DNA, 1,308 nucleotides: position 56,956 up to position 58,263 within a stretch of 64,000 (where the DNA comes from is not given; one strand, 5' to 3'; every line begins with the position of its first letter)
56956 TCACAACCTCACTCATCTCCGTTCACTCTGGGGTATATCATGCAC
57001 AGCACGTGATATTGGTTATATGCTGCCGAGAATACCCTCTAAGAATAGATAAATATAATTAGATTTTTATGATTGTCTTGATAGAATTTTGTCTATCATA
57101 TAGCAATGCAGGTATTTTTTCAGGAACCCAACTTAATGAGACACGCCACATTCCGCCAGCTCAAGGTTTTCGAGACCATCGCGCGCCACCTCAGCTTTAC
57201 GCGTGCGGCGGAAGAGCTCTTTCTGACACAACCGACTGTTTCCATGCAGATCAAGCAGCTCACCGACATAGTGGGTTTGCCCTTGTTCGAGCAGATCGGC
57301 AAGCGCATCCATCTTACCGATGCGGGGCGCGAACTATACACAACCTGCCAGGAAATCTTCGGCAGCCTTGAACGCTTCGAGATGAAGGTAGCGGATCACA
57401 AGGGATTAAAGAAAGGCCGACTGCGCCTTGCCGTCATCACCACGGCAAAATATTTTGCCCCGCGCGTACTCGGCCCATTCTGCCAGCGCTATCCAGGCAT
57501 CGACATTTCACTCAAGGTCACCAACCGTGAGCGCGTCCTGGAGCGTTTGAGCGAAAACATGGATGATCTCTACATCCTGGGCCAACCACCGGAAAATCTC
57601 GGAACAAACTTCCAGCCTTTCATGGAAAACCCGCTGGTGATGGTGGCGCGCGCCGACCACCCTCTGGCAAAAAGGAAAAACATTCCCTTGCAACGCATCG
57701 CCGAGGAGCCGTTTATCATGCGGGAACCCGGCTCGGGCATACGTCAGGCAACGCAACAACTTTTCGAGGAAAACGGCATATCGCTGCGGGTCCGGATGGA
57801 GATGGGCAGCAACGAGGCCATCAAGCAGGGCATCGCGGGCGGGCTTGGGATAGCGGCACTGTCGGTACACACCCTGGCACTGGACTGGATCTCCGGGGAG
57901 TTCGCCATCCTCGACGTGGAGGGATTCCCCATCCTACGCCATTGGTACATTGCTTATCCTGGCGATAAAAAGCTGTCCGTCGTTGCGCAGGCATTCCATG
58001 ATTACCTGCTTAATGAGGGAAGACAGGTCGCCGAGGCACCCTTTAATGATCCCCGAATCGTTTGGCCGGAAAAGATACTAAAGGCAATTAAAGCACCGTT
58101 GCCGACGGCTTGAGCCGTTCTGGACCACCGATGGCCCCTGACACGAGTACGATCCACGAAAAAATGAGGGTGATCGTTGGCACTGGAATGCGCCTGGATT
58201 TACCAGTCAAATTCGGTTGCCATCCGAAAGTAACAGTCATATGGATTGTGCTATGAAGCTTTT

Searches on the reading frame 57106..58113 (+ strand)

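Call 74: search_protein_families(library=pfam, proteins=[window:57106-58113:+], max_evalue=0.00001)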
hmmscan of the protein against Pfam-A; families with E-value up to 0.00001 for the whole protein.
window:57106-58113:+ (335 aa): 2 families
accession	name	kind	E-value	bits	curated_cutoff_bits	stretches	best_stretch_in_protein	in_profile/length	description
PF03466.25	LysR_substrate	-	7.9e-54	182.6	28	1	100-304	2-207/209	LysR substrate binding domain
PF00126.33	HTH_1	-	4.1e-22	78.3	26.6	1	16-75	1-60/60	Bacterial regulatory helix-turn-helix protein, lysR family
